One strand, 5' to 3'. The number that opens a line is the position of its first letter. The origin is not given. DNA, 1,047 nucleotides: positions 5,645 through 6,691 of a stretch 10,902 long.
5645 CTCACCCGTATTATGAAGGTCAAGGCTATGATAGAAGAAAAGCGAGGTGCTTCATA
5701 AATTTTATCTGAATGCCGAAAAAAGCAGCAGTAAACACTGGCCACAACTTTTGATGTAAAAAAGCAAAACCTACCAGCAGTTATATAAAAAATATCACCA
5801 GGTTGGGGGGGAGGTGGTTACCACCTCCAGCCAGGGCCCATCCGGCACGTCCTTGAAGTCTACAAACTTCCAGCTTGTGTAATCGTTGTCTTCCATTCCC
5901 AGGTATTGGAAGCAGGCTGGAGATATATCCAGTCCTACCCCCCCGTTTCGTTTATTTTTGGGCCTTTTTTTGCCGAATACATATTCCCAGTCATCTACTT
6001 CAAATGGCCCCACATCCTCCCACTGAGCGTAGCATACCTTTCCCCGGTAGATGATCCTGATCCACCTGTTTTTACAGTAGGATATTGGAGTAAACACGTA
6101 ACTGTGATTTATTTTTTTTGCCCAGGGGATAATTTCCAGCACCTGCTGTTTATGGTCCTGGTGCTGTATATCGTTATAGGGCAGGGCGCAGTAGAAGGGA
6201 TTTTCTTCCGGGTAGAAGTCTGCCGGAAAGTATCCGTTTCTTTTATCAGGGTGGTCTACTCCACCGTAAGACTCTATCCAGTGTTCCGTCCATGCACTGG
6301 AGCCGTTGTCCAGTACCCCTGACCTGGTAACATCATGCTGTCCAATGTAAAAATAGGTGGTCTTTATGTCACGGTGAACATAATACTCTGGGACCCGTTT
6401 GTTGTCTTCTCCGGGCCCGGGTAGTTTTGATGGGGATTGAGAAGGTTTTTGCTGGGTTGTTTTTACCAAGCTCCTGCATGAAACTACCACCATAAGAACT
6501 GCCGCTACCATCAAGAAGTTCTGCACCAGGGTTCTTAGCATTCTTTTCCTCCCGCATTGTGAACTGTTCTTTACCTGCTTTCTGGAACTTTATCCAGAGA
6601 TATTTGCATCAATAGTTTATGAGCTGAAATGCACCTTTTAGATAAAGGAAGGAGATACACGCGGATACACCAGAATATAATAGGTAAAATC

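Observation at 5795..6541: Divergently transcribed secreted lipoprotein with a W/Y/D-rich domain of uncertain identity; possible RlpA/expansin-like DPBB fold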

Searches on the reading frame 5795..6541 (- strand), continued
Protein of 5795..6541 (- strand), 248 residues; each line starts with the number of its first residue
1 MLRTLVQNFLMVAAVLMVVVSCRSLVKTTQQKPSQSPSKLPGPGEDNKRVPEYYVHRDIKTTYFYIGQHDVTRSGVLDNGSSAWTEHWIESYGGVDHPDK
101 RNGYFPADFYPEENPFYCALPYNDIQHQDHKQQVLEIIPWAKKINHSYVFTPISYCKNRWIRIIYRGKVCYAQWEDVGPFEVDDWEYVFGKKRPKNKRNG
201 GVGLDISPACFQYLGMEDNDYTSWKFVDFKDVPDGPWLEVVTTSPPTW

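Call 49: search_protein_families(library=pfam, proteins=[L080:6070-7914:+, L054:6820-7962:+, L068:3971-6325:+, L028:1925-3523:+, L048:9342-9911:+, L020:2705-5635:+, L042:6931-7776:+, L036:7375-7914:+, L022:3229-4371:+, L032:9396-10283:+], max_evalue=0.001)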
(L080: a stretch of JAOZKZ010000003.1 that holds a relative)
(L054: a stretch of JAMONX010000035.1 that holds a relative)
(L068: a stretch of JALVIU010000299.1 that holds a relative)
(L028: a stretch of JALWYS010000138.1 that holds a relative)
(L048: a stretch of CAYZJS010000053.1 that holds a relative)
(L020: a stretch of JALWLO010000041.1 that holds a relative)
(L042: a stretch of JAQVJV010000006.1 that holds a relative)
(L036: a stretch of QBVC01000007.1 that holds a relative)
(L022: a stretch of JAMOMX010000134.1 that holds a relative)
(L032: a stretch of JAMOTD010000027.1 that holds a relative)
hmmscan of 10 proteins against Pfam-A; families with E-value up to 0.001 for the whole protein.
L080:6070-7914:+ (614 aa): 1 family
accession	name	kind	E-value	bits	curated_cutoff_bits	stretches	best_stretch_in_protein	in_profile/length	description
PF01522.26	Polysacc_deac_1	-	4.6e-13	49.6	23.1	1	300-423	5-124/124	Polysaccharide deacetylase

L054:6820-7962:+ (380 aa): 0 families

L068:3971-6325:+ (784 aa): 3 families
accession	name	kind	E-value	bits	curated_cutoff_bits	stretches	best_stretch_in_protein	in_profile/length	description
PF00656.27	Peptidase_C14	-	6.7e-21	75.5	21.4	1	35-290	5-225/233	Caspase domain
PF08308.17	PEGA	-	2.3e-13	50.3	20.8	1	311-377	4-71/71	PEGA domain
PF01789.22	PsbP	-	3.7e-05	24.2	23.5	1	635-702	3-70/155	PsbP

L028:1925-3523:+ (532 aa): 0 families

L048:9342-9911:+ (189 aa): 1 family
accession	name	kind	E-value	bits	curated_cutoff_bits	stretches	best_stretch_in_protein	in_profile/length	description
PF00188.32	CAP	-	3.3e-19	70.3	21.1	1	60-183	1-115/117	Cysteine-rich secretory protein family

L020:2705-5635:+ (976 aa): 3 families
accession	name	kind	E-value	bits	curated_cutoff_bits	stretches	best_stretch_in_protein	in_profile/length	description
PF13229.12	Beta_helix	-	7.3e-11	42.4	25.9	1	482-633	2-123/158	Right handed beta helix region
PF13472.12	Lipase_GDSL_2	-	2.1e-09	38.6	32.9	1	761-953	2-177/178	GDSL-like Lipase/Acylhydrolase family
PF00041.27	fn3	-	7.3e-05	23.3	25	1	21-87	2-71/84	Fibronectin type III domain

L042:6931-7776:+ (281 aa): 1 family
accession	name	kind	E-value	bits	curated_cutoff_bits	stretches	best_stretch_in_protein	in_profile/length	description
PF02401.23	LYTB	-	2.4e-88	296.4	24.5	1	3-276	1-267/267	LytB protein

L036:7375-7914:+ (179 aa): 2 families
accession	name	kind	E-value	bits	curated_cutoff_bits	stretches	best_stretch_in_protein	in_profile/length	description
PF13328.12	HD_4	-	7.7e-21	74.9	27.2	1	13-137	2-133/156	HD domain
PF01966.28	HD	-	0.0004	21.1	22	1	34-127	2-115/116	HD domain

L022:3229-4371:+ (380 aa): 0 families

L032:9396-10283:+ (295 aa): 2 families
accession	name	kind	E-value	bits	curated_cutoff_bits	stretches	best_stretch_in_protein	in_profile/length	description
PF00288.32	GHMP_kinases_N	-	2.1e-14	53.9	22.3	1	57-138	1-87/87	GHMP kinases N terminal domain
PF08544.19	GHMP_kinases_C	-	6.1e-12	46.2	21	1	199-274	2-84/85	GHMP kinases C terminal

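Call 52: search_solved_structures(query=L017:2967-4379:+, max_evalue=0.001, show_alignments=1)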
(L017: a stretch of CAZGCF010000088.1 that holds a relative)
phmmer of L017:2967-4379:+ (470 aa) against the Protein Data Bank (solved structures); distinct sequences matched with E-value up to 0.001: 4.
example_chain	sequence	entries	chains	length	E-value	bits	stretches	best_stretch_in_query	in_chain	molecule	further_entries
6oj1_A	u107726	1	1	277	2.8e-60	207.5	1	224-456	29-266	Endo alpha-1,4 polygalactosaminidase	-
6ojb_A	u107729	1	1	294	3.5e-60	207.2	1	224-456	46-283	Endo alpha-1,4 polygalactosaminidase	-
9ep6_A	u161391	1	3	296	3.7e-26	95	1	252-428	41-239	alpha-galactosidase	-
9ep5_A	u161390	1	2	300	3.5e-07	32.4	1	264-347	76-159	Glycoside-hydrolase family GH114 TIM-barrel domain-containing protein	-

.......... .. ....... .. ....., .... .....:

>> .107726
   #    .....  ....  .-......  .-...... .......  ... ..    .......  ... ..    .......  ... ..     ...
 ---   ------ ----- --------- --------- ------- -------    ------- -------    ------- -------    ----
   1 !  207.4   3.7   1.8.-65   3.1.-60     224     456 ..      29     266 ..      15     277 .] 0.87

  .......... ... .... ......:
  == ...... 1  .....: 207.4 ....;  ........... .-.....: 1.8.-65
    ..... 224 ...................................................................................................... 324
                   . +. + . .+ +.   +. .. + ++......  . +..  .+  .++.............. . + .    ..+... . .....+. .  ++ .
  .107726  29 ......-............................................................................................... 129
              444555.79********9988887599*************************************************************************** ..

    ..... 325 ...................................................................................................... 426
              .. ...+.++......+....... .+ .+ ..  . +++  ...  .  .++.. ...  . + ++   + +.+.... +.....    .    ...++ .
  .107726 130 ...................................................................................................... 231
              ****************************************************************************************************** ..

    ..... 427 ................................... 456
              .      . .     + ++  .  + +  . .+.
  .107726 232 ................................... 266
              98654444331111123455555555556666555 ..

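Call 68: search_protein_representatives(alignment_id=A1)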
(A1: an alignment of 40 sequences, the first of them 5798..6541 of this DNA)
Query: 40 sequences, 248 profile positions. Proteins with E-value up to 0.001 (for the whole library): 1401; up to 1e-10: 1063; up to 1e-30: 604. The best 150 are listed.
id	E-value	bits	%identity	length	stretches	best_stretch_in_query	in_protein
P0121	1.1e-97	342.4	-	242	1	46-247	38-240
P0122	1.2e-97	342.4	-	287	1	29-248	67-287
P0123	1.0e-95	336.0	-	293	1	44-248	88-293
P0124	5.7e-91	320.5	-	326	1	36-247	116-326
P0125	1.5e-90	319.1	-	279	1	35-248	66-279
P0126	1.2e-87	309.6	-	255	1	29-242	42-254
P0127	4.4e-87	307.8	-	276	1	52-244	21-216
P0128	7.6e-87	307.0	-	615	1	40-247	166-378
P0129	1.8e-86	305.8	-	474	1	44-247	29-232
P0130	1.1e-85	303.2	-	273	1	45-248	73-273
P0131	1.8e-85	302.5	-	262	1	50-247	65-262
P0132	2.4e-85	302.1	-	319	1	39-247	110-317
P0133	3.6e-84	298.2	-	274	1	35-247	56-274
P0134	1.9e-83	295.9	-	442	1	53-247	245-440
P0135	8.3e-83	293.8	-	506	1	50-247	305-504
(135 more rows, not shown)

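Call 70: search_protein_families(library=pfam, alignment_id=A2, max_evalue=0.0001)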
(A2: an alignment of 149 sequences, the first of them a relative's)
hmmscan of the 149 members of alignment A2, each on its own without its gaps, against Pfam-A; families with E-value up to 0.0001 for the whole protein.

A. member 1, P0121 (242 aa): 0 families

B. families by the number of members that match (of 149 scanned): 17 families
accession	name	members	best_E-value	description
PF03537.19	Glyco_hydro_114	4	3.8e-93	Glycoside-hydrolase family GH114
PF00395.25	SLH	2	6.2e-21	S-layer homology domain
PF10096.14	DUF2334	2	7.2e-16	Uncharacterized protein conserved in bacteria (DUF2334)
PF01471.23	PG_binding_1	2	4e-07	Putative peptidoglycan binding domain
PF00353.25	HemolysinCabind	1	1.7e-35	RTX calcium-binding nonapeptide repeat (4 copies)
PF18986.5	DUF5719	1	3.1e-26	Family of unknown function (DUF5719)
PF06439.18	3keto-disac_hyd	1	6.6e-24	3-keto-disaccharide hydrolase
PF16403.11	Bact_surface_Ig-like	1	3.4e-19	Bacterial surface protein, Ig-like domain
PF13946.11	DUF4214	1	2.3e-18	Domain of unknown function (DUF4214)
PF01522.26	Polysacc_deac_1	1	2.1e-13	Polysaccharide deacetylase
PF11617.13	Cu-binding_MopE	1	1.2e-12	Putative metal-binding motif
PF08548.17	Peptidase_M10_C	1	1.3e-12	Peptidase M10 serralysin C terminal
PF07100.16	ASRT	1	6e-12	Anabaena sensory rhodopsin transducer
PF18911.6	PKD_4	1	7.1e-08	PKD domain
PF00756.26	Esterase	1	1.5e-07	Putative esterase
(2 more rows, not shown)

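Call 74: search_dna_similar(query=L062:8671-10920:+, collection=plasmids, mode=protein, max_evalue=1e-20, max_rows=40)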
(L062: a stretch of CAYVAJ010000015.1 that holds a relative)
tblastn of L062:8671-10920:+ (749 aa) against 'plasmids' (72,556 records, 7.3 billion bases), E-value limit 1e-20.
Records with a match: 304; places in all: 311; records where one place covers at least 80% of the query: 30.
Best place of each record, by identity: <60% 304.
By first word of the organism name: Ralstonia 129; Escherichia 28; Bacillus 14; Sulfitobacter 8; Sphingobium 8; Lactococcus 7; Enterobacter 7; Acinetobacter 6; Staphylococcus 6; Klebsiella 6; and 49 more.
By predicted mobility (MOB-suite, as given by PLSDB): mobilizable 141; non-mobilizable 131; conjugative 32.
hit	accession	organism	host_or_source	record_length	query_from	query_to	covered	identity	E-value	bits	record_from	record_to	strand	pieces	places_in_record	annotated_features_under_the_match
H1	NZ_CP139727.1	Sulfitobacter faviae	Bacterial Culture,hydrothermal vent ...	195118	25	724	93%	32.7%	9e-90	316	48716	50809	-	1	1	glycosyltransferase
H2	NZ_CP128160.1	Bacillus sp. DX3.1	bacterial isolate,field soil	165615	91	724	81%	36.0%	9e-90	379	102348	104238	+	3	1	none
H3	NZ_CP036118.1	Bacillus mycoides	cell culture,soil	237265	91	724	85%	34.4%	3e-103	355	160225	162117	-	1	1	glycosyltransferase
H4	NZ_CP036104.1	Bacillus mycoides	cell culture,soil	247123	91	724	85%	34.4%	4e-103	355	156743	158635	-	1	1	glycosyltransferase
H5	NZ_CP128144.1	Bacillus mycoides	bacterial isolate,field soil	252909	91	724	85%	34.4%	4e-103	355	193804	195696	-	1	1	glycosyltransferase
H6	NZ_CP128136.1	Bacillus mycoides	bacterial isolate,field soil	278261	91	724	85%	34.4%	4e-103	355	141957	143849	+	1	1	glycosyltransferase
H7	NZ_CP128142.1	Bacillus mycoides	bacterial isolate,field soil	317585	91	724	85%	34.4%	7e-103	354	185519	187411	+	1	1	glycosyltransferase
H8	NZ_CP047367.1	Bacillus nitratireducens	Solanum lycopersicum L.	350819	91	724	85%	34.3%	2e-104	359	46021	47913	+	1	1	glycosyltransferase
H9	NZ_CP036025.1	Bacillus mycoides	cell culture,soil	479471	91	724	85%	34.3%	3e-103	355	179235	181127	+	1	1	glycosyltransferase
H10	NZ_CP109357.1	Streptomyces sp. NBC_01562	-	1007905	82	734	87%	33.2%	2e-83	298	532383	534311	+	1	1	record has no annotation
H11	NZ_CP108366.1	Streptomyces sp. NBC_01340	-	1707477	82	734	87%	33.2%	2e-83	298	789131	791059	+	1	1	none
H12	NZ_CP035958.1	Bacillus mycoides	cell culture,soil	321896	91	724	85%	34.2%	4e-103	355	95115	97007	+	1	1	glycosyltransferase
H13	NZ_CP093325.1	Bacillus sp. N5-665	whole organism,peat soil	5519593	91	724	85%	34.0%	1e-101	350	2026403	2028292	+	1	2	none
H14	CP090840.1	Streptomyces viridifaciens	Whole organism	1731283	101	724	83%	34.4%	5e-89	314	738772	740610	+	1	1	bifunctional polysaccharide deacetylase/glycosyltransferase family 2 ...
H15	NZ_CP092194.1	Deinococcus sp. KNUC1210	Setaria viridis,cell ...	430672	91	724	85%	33.0%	5e-86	305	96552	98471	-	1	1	glycosyltransferase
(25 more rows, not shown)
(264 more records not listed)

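Call 75: get_annotated_region(hit=H14, flank=4000)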
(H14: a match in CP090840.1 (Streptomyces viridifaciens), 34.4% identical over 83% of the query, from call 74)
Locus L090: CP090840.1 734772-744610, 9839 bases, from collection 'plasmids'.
description: Streptomyces viridifaciens strain DSM 40239 plasmid pKVP1, complete sequence
organism: Streptomyces viridifaciens (NCBI taxid 48665)
taxonomy: Bacteria; Actinomycetota; Actinomycetes; Kitasatosporales; Streptomycetaceae; Streptomyces; Streptomyces viridifaciens
host: -; source: Whole organism; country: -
typing (MOB-suite, as given by PLSDB): mobilizable; relaxase MOBP
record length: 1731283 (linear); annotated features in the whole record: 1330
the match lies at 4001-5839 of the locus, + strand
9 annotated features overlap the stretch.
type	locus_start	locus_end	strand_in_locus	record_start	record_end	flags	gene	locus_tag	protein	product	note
CDS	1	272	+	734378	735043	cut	-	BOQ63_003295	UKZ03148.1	fasciclin domain-containing protein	-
CDS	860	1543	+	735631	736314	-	-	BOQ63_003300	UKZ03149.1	GNAT family N-acetyltransferase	-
CDS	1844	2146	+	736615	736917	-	-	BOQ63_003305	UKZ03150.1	hypothetical protein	-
CDS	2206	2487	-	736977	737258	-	-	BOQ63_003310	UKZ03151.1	hypothetical protein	-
CDS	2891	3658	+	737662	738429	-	-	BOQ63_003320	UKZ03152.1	hypothetical protein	-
CDS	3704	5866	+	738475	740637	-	-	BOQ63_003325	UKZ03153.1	bifunctional polysaccharide deacetylase/glycosyltransferase family 2 protein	-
CDS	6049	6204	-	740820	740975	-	-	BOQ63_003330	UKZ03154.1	hypothetical protein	-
CDS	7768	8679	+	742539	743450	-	-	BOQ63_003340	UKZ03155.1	ribosome-inactivating family protein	-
CDS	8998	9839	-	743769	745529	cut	-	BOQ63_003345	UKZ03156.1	ABC transporter ATP-binding protein/permease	-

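Call 81: fold_search(model_id=the predicted structure, library=viral)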
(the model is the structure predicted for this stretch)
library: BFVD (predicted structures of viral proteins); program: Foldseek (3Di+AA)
matches with E <= 10: 279; with E <= 0.001: 3
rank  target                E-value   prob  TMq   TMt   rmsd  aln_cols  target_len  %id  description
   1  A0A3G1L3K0            4.8e-05  1.00  0.33  0.52  15.2       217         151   13  Rare lipoprotein A-like protein [Synechococcus phage S-CBWM1]
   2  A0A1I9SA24            1.3e-04  1.00  0.32  0.38  10.0       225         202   17  Uncharacterized protein [Rhodococcus phage Weasels2]
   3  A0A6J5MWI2            4.8e-04  1.00  0.27  0.40  10.6       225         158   16  Uncharacterized protein [uncultured Caudovirales phage]
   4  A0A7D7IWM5            1.6e-03  1.00  0.32  0.62   5.0       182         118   10  (no name in the UniProt tables at hand)
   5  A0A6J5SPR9            3.6e-03  0.99  0.32  0.54   6.0       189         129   16  Uncharacterized protein [uncultured Caudovirales phage]
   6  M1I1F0                3.9e-03  0.98  0.32  0.24  19.5       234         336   12  (no name in the UniProt tables at hand)
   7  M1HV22                5.6e-03  0.97  0.27  0.27   9.2       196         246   13  (no name in the UniProt tables at hand)
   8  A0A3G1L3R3            6.4e-03  0.99  0.30  0.14  11.2       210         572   12  Rare lipoprotein A [Synechococcus phage S-CBWM1]
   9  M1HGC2                7.7e-03  0.91  0.33  0.15   9.6       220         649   14  (no name in the UniProt tables at hand)
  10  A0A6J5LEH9            1.0e-02  0.99  0.28  0.55  14.6       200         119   12  Endolytic peptidoglycan transglycosylase RlpA [uncultured Caudovirales phage]
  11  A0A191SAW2            1.0e-02  0.98  0.31  0.17  11.2       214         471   12  (no name in the UniProt tables at hand)
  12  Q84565                1.0e-02  0.93  0.29  0.43   7.3       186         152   11  Barwin domain-containing protein [Paramecium bursaria Chlorella virus 1]
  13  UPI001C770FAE         1.3e-02  0.96  0.30  0.30  15.6       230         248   11  (no name look-up for this kind of identifier)
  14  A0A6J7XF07            1.3e-02  0.69  0.20  0.40  19.0       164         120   13  Rare lipoprotein A [uncultured Caudovirales phage]
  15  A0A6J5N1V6            1.8e-02  0.90  0.30  0.46   8.2       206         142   12  RlpA-like protein, double-psi beta-barrel domain containing protein [uncultured Caudovirales phage]
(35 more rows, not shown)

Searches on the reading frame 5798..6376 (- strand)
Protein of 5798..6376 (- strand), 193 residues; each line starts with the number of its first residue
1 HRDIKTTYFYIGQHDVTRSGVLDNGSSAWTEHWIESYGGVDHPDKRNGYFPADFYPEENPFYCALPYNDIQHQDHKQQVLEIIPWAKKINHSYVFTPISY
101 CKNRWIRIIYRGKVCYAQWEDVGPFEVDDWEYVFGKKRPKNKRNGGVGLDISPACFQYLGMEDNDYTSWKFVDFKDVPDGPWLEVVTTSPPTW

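Call 44: search_dna_similar(query=window:5798-6376:-, collection=plasmids, mode=protein, max_evalue=0.001, max_rows=20)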
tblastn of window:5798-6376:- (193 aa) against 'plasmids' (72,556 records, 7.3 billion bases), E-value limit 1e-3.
No match.

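Call 65: search_dna_similar(query=window:5798-6376:-, collection=phages, mode=protein, max_evalue=0.001, max_rows=10)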
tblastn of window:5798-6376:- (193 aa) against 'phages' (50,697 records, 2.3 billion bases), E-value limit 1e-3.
No match.
